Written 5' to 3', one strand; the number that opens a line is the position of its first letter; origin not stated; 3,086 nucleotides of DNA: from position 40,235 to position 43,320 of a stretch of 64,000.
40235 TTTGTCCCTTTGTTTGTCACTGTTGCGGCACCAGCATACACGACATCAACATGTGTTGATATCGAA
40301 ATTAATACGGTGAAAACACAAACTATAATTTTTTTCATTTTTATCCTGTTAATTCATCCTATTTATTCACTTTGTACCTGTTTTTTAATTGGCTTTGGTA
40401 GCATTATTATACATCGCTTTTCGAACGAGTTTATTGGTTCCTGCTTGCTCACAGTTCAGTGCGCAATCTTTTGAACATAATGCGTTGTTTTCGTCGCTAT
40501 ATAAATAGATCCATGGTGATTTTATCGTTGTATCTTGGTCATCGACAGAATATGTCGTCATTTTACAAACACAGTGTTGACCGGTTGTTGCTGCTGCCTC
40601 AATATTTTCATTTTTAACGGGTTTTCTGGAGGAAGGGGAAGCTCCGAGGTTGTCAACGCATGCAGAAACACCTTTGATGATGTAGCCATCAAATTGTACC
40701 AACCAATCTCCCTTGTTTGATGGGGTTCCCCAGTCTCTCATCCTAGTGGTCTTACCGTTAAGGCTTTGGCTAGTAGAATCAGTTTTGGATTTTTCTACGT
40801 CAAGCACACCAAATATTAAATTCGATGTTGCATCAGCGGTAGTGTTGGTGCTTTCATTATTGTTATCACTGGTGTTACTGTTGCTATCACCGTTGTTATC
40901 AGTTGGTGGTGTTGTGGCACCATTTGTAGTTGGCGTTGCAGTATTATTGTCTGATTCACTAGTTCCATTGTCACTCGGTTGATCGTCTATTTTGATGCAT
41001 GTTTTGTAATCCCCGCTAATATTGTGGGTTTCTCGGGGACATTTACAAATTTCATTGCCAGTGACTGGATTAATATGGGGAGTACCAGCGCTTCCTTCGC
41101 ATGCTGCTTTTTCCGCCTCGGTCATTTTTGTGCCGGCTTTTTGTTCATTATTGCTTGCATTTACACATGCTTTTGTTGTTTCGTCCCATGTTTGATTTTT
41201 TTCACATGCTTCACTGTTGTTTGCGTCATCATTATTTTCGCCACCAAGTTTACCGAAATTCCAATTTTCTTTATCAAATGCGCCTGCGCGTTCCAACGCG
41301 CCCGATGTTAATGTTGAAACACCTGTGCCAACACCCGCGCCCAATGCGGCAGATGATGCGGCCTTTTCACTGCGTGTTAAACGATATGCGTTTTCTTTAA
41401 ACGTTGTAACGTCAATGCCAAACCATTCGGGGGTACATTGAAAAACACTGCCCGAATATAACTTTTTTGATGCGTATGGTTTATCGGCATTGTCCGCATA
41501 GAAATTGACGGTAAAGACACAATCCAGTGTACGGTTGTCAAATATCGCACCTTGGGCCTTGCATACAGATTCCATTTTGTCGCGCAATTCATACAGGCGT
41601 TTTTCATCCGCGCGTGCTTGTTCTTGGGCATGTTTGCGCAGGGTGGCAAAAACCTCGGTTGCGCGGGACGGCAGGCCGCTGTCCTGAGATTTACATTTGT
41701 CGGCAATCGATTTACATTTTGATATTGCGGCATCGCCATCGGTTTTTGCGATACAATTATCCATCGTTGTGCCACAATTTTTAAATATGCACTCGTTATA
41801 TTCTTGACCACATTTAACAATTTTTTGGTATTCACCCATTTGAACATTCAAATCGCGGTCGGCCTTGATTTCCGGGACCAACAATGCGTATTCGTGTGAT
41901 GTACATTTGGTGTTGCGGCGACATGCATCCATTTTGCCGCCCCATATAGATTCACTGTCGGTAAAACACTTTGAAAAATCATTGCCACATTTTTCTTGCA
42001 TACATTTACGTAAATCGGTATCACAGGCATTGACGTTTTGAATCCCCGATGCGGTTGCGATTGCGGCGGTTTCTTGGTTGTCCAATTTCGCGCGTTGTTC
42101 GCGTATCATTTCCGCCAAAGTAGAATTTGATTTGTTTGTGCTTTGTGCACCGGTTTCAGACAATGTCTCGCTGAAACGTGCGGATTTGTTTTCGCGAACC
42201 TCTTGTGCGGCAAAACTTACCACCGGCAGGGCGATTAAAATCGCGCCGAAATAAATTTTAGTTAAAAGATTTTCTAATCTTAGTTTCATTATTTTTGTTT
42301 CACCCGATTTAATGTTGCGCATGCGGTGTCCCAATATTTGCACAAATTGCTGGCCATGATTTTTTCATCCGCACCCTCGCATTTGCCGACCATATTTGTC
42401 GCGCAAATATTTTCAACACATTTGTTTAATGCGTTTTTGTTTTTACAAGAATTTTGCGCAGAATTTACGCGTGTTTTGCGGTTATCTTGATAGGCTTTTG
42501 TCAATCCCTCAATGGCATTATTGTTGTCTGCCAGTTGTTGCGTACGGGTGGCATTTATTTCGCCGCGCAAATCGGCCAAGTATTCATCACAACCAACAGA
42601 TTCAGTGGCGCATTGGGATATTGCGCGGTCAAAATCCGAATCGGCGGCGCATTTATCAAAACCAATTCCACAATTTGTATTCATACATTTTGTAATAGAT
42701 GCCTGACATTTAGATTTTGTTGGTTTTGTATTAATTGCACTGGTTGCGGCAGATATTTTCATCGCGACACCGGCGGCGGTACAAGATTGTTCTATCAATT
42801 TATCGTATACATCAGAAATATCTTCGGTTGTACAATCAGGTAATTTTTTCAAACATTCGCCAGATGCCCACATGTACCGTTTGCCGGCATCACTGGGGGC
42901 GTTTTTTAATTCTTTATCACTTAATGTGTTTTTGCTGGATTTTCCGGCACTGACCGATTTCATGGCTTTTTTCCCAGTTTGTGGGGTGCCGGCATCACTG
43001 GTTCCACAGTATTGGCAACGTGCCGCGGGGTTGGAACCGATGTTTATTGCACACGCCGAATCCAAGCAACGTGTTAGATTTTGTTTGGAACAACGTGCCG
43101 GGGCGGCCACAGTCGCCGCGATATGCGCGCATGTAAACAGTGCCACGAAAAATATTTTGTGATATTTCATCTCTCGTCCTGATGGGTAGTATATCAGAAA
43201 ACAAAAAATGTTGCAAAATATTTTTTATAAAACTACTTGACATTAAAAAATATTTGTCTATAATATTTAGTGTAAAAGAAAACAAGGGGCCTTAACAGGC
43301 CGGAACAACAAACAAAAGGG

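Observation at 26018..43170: Multigene family of large secreted proteins built on a repeated cysteine motif C-x6-C-(M/L/I)-x3-4-C(G)-x2-(F/Y/M)-x2-C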

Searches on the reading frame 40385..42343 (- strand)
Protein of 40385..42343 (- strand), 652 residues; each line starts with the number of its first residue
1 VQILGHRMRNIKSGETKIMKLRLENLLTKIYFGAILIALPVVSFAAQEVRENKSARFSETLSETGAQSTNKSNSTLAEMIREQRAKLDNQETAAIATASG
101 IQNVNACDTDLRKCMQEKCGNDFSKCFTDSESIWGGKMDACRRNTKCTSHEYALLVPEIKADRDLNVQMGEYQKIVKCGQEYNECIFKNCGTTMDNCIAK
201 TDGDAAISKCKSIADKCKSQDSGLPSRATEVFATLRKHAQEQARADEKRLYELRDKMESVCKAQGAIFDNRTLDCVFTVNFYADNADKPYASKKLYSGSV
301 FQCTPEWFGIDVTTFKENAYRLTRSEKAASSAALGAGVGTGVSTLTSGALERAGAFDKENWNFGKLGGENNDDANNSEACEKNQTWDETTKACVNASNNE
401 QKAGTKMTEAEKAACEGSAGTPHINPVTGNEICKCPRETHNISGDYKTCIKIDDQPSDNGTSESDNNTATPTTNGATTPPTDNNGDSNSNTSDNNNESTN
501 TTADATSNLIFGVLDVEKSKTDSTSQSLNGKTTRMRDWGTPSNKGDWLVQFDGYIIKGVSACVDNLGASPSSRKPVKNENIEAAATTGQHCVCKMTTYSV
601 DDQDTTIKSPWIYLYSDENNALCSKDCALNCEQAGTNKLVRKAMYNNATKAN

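Call 4: search_protein_families(library=pfam, proteins=[window:40385-42343:-], max_evalue=0.1)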
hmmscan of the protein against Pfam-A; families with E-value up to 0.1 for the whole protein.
window:40385-42343:- (652 aa): 2 families
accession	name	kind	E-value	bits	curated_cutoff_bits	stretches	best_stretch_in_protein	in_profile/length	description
PF17418.7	SdpA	-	0.03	14.6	25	1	41-118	15-92/141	Sporulation delaying protein SdpA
PF16965.11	CSG2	-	0.085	12.2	28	0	19-96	49-130/394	Ceramide synthase regulator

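Call 24: search_protein_families(library=ncbifam, proteins=[window:40385-42343:-], max_evalue=0.1)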
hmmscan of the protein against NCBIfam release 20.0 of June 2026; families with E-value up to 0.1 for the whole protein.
window:40385-42343:- (652 aa): 1 family
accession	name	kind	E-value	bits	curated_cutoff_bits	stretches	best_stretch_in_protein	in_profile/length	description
NF040473.1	peri_YbiM_McbA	exception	0.0037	17.9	110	1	33-86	10-65/86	DUF1471 family periplasmic protein McbA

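Call 65: find_homologous_proteins(query=window:40385-42289:-, max_evalue=0.001)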
Query window:40385-42289:- (634 aa): 658 proteins with E <= 0.001 among 8000 candidates; the best 120 are listed.
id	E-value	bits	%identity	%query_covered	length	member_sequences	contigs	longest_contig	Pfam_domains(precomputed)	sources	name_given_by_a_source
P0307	0.0e+0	1434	100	100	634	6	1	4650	-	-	-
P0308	1.0e-280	951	94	71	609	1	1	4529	-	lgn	-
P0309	3.7e-213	728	94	56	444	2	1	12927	-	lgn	-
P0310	1.7e-186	640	86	53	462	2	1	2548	-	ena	-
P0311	3.9e-168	579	63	66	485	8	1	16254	-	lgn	-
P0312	5.8e-156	539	89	43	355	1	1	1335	-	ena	-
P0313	1.2e-127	445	60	55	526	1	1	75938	-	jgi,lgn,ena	-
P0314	5.0e-114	400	57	48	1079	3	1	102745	-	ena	-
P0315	1.2e-112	396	50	56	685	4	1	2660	-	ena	-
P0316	4.7e-112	394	57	50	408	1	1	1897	-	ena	-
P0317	1.4e-111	392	56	53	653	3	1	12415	-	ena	-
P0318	3.0e-111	391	54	53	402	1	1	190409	-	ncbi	-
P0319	2.4e-110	388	58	48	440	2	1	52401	-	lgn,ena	-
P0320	3.5e-110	388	57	48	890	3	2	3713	-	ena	-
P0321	3.9e-110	387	58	48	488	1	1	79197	-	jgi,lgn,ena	-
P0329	2.0e-109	385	46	64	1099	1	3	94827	-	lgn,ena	-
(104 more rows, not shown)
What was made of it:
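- The length of J ranges from 355 to 1099 aa (call 65).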

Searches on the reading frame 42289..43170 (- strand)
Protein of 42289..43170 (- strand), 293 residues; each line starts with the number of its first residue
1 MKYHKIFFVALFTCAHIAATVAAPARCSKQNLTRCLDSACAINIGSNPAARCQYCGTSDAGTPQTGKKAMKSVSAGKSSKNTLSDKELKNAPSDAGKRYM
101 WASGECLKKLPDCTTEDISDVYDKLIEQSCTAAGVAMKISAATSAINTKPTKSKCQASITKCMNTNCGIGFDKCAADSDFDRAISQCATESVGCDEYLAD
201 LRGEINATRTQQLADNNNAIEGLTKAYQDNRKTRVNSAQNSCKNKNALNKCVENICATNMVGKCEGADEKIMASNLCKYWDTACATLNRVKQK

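Call 5: search_protein_families(library=pfam, proteins=[window:42289-43170:-], max_evalue=0.1)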
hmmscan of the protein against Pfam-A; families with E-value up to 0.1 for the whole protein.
window:42289-43170:- (293 aa): 0 families

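Call 24: search_protein_families(library=ncbifam, proteins=[window:42289-43170:-], max_evalue=0.1)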
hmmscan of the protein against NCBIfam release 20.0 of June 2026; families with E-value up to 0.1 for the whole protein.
window:42289-43170:- (293 aa): 0 families

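Call 26: find_homologous_proteins(query=window:42289-43170:-, max_evalue=0.001)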
Query window:42289-43170:- (293 aa): 738 proteins with E <= 0.001 among 1751 candidates; the best 120 are listed.
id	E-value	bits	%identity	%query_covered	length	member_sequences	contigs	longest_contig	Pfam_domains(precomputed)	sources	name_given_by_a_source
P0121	1.0e-189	647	100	100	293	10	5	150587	-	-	-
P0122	6.4e-143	493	75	99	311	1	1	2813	-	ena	-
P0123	4.0e-142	491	76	98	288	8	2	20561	-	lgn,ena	-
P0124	2.9e-113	396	64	98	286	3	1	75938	-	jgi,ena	-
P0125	1.5e-94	335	54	98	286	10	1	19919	-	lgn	-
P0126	5.9e-94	333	52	98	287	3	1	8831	-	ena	-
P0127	9.4e-94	332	53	98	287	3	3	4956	-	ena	-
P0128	1.1e-93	332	53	98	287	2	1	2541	-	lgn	-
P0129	3.4e-92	327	51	98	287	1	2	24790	-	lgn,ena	-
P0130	3.3e-91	324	52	98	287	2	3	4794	-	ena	-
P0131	3.9e-91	324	52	98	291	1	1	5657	-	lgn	-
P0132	4.6e-91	323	52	98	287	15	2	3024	-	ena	-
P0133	9.4e-91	322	50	98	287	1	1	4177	-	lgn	-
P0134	1.2e-90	322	50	98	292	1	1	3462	-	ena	-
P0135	2.4e-90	321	52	98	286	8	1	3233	-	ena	-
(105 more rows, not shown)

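Call 33: predict_structure(alignment_id=A2)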
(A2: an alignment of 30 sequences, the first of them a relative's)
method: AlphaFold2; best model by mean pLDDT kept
length: 293 residues; sequences in the alignment: 30
mean_pLDDT: 79.7   pTM: 0.39
mean pLDDT of the five models: 79.7, 76.2, 73.6, 71.8, 69.1
residues with pLDDT >= 90: 94; 70-90: 131; 50-70: 53; < 50: 15
segments of 3 or more residues with pLDDT < 50: 74-77, 139-145
pLDDT, mean of each block of 10 residues (from residue 1): 64 63 65 81 59 70 55 54 81 77 87 81 75 62 55 91 94 94 93 90 94 89 88 89 90 96 95 94 88 69
secondary structure, 60 per line:
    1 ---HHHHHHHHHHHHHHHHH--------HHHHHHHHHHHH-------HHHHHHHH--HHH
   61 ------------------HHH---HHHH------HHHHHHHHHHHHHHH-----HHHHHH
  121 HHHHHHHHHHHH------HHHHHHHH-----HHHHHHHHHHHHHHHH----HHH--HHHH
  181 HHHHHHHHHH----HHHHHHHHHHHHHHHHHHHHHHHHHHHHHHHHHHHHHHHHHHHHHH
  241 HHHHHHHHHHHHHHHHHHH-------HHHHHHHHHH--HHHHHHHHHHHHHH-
elements in order: H4-20 H29-40 H48-55 H85-88 H95-109 H115-132 H139-146 H152-167 H177-190 H195-259 H267-276 H279-292
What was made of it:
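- K is all-helical with pLDDT above 90 over residues 150-290 (call 33).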

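Call 35: search_protein_representatives(alignment_id=A2)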
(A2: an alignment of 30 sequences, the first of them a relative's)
Query: 30 sequences, 287 profile positions. Proteins with E-value up to 0.001 (for the whole library): 66; up to 1e-10: 61; up to 1e-30: 48. The best 66 are listed.
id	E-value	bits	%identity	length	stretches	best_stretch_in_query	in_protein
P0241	9.9e-110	383.0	-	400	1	1-284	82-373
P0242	3.5e-108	377.9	-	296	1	3-286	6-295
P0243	5.0e-87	308.5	-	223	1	67-287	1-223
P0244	8.8e-87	307.6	-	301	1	5-287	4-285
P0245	1.1e-84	300.8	-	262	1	1-214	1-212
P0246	3.9e-83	295.7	-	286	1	8-286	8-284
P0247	2.8e-82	292.9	-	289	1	8-286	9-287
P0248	4.6e-82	292.2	-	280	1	3-286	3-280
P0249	6.7e-78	278.5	-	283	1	34-287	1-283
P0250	1.1e-75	271.2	-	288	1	11-286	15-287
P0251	6.1e-73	262.2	-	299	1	3-287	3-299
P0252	6.6e-73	262.1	-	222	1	67-287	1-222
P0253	1.0e-70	255.0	-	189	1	97-286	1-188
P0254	1.5e-70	254.4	-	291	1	1-287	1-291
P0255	6.3e-70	252.3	-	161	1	1-154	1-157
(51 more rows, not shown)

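Call 36: fold_search(model_id=the predicted structure, library=pdb)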
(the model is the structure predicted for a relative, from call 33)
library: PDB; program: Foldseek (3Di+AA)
matches with E <= 10: 2; with E <= 0.001: 0
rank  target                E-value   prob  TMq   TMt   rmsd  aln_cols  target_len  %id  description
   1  9mn2_A                6.1e+00  0.16  0.21  0.36  20.2       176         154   11  Crystal Structure of the B6C Region of the Group B Streptococcus Beta Antigen C Protein (released 2025-08-27)
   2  8f5o_E                7.3e+00  0.02  0.10  0.04  22.8       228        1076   13  Structure of Leishmania tarentolae IFT-A (state 1) (released 2022-12-21)

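Call 38: search_solved_structures(query=A2, max_evalue=1)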
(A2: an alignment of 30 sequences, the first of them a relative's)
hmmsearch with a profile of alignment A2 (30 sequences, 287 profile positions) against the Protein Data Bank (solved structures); distinct sequences matched with E-value up to 1: 2.
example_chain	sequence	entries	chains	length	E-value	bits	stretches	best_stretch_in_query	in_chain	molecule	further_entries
1cpb_B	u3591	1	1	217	0.32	13.7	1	17-65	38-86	CARBOXYPEPTIDASE B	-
30jv_A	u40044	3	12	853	0.96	12.1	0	103-138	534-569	TnsA endonuclease N-terminal domain-containing protein,TnsB transposase | PseTnsAB artificial fusion protein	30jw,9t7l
